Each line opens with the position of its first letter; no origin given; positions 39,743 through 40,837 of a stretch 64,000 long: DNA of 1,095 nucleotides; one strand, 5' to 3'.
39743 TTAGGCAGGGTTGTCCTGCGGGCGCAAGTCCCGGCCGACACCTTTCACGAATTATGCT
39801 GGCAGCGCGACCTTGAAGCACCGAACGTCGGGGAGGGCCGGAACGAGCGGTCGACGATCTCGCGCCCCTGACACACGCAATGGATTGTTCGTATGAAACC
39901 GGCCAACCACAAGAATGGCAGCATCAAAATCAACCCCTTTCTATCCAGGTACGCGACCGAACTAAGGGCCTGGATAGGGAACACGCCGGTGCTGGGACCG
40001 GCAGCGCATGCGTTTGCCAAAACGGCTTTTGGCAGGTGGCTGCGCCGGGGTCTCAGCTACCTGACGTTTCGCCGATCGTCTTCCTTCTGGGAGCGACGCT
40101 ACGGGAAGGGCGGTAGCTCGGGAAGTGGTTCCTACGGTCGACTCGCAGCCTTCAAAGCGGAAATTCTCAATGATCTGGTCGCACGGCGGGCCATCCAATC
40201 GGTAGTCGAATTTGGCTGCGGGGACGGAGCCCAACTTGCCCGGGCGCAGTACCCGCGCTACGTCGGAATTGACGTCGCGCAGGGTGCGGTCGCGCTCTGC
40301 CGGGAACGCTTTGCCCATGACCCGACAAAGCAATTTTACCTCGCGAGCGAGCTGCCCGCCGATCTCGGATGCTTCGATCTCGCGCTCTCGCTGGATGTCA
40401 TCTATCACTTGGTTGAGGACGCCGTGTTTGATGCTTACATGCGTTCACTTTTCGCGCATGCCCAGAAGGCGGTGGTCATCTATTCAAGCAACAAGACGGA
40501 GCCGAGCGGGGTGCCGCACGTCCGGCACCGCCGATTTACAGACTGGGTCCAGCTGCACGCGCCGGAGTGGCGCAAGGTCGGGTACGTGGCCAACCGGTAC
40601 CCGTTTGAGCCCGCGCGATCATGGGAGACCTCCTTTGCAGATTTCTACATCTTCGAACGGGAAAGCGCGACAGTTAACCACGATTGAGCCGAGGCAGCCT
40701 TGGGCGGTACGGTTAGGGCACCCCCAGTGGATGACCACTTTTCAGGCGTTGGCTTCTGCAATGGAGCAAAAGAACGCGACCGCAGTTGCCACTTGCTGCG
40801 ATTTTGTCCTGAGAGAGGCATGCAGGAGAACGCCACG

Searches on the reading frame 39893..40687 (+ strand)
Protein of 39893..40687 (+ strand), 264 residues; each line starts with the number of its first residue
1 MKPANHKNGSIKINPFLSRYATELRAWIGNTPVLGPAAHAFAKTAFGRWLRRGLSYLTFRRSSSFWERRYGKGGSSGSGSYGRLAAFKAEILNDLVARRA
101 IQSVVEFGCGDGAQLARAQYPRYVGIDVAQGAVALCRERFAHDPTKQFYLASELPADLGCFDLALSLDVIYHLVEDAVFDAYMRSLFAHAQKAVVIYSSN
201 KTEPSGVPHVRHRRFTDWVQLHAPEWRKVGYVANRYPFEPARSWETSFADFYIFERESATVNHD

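Call 57: search_protein_families(library=pfam, proteins=[window:39893-40687:+], max_evalue=0.00001)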
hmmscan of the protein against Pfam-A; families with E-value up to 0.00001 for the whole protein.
window:39893-40687:+ (264 aa): 4 families
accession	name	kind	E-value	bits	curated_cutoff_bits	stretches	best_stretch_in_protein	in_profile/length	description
PF13489.12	Methyltransf_23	-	4.9e-08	33.3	27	1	89-220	10-133/164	Methyltransferase domain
PF13649.12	Methyltransf_25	-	5.3e-08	33.9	27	1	104-188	1-91/97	Methyltransferase domain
PF08242.18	Methyltransf_12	-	4.1e-07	31.1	30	1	105-190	1-88/98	Methyltransferase domain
PF08241.18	Methyltransf_11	-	7.6e-07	30.1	21.2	1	106-176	2-75/95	Methyltransferase domain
